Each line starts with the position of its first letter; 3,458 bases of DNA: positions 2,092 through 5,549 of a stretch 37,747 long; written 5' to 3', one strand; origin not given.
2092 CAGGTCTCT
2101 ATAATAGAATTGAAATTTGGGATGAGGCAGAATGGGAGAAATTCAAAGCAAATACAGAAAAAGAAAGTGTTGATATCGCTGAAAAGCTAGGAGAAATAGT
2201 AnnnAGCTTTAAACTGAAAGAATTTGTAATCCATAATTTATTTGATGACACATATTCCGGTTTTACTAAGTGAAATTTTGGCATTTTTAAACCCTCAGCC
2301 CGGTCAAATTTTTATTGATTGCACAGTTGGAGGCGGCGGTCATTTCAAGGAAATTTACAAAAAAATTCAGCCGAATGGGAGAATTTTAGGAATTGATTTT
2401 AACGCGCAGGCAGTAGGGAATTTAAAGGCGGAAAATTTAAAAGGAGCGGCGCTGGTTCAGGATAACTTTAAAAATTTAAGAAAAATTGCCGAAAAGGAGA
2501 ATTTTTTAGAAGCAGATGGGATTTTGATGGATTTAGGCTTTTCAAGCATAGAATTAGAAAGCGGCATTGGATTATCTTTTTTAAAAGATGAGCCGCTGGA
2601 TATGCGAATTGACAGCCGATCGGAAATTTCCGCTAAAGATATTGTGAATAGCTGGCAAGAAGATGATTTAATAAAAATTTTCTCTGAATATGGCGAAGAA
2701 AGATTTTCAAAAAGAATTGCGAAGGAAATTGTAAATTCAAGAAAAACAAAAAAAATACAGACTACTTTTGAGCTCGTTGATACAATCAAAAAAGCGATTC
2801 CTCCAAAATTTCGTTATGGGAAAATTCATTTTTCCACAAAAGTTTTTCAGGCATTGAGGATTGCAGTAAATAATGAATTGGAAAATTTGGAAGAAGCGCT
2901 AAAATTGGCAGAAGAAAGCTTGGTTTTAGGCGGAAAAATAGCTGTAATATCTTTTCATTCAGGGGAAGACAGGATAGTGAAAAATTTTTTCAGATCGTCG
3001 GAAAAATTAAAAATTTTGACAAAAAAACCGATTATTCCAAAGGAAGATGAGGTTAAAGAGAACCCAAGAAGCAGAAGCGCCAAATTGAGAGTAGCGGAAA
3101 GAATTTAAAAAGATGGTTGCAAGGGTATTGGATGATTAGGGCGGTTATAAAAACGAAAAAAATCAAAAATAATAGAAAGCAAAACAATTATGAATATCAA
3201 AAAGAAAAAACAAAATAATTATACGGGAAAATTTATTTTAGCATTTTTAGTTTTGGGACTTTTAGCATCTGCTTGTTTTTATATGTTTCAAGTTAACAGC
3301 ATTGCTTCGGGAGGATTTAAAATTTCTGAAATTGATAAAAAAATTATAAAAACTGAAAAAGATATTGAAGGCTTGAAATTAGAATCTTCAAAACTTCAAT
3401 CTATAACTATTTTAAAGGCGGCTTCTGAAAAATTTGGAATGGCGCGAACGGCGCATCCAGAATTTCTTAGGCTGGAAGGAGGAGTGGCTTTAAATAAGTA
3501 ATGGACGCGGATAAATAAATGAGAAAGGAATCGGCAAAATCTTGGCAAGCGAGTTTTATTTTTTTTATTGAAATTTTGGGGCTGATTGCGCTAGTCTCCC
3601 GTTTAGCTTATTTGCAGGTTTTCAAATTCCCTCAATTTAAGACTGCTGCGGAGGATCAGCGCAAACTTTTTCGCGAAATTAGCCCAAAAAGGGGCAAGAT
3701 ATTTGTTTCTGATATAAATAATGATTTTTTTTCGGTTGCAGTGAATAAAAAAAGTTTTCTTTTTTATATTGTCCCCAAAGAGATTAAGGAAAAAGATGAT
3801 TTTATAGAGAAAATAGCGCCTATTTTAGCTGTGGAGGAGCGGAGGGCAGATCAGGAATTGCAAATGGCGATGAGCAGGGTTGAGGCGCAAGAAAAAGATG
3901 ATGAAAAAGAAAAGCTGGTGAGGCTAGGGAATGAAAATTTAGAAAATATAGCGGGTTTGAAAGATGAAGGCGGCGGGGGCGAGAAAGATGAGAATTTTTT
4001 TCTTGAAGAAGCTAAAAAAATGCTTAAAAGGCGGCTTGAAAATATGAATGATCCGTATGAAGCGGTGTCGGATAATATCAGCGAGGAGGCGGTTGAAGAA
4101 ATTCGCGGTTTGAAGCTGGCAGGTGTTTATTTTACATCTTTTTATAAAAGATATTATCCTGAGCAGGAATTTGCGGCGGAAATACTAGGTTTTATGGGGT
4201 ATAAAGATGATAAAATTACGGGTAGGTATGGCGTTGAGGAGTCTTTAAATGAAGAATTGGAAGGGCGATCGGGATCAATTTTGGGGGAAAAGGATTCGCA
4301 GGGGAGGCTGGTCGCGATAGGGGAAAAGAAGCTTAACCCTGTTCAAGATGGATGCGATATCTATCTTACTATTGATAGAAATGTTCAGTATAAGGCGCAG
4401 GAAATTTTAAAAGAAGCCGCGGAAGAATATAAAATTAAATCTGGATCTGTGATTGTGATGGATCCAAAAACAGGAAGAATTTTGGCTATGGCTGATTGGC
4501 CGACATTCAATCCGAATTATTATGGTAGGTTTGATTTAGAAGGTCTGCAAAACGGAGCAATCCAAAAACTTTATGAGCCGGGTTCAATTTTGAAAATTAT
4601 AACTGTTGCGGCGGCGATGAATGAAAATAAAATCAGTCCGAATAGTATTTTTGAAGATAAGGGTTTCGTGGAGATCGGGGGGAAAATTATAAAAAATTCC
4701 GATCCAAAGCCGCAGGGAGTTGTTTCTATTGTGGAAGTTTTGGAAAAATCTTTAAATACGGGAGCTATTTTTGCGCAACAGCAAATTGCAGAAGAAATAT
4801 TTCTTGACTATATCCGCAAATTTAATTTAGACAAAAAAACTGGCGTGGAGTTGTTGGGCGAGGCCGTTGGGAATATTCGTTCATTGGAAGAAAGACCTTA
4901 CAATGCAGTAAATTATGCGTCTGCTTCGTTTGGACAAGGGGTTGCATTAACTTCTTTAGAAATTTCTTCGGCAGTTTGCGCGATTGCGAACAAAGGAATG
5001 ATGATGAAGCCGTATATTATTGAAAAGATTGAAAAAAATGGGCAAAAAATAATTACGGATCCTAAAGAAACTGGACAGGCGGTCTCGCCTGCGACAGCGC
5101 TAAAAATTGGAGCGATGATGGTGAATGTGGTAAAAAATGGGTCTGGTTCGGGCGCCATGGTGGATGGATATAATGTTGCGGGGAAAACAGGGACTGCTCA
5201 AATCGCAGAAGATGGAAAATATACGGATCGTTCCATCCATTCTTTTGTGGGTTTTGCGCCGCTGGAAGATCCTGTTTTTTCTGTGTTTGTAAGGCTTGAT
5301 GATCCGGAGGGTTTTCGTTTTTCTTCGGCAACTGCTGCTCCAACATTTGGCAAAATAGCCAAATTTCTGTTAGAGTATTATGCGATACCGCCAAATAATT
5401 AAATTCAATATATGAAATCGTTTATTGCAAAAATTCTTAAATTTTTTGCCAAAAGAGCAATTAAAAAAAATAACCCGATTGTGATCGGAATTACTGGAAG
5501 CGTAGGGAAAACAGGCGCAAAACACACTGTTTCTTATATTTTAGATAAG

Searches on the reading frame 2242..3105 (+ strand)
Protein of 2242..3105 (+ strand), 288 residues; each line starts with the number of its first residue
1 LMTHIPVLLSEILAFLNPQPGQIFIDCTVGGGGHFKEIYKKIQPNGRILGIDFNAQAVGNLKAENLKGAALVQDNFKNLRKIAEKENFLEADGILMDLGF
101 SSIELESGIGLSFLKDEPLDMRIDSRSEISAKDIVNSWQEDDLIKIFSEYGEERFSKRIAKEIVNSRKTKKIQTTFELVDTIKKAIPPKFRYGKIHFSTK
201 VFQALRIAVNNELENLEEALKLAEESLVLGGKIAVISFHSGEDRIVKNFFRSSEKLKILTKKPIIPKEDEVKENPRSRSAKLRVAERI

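Call 68: search_protein_families(library=pfam, proteins=[window:2242-3105:+], max_evalue=0.0001)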
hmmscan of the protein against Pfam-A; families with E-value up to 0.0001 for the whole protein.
window:2242-3105:+ (288 aa): 1 family
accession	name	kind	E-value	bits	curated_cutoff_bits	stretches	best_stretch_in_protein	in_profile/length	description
PF01795.25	Methyltransf_5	-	2.3e-98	329.9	27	1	2-288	2-309/309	MraW methylase family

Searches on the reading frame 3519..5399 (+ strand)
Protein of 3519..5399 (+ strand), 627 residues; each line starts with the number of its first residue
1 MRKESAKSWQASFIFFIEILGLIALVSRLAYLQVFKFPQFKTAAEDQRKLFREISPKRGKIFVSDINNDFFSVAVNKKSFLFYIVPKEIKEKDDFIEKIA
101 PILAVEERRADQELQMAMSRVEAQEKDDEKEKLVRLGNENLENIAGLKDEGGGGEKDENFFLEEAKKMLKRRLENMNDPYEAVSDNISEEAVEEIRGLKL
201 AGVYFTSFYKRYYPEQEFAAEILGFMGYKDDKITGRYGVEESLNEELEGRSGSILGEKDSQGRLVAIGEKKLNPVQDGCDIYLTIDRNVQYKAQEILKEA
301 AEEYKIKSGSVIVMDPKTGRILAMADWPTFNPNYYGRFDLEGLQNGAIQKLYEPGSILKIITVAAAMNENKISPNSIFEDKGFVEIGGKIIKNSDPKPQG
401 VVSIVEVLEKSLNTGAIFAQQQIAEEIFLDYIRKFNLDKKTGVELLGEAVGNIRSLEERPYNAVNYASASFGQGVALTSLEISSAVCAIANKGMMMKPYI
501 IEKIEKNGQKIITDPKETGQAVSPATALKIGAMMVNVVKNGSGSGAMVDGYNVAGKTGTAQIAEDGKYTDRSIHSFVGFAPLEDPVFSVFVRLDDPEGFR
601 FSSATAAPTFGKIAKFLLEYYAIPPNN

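Call 68: search_protein_families(library=pfam, proteins=[window:3519-5399:+], max_evalue=0.0001)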
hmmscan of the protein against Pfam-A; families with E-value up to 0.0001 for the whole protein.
window:3519-5399:+ (627 aa): 2 families
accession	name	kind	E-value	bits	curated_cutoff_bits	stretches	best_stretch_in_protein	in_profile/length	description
PF00905.27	Transpeptidase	-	4.1e-69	233.5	22.1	1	309-614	1-298/299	Penicillin binding protein transpeptidase domain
PF03717.20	PBP_dimer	-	6.2e-14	53.3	24.4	1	54-265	2-176/180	Penicillin-binding Protein dimerisation domain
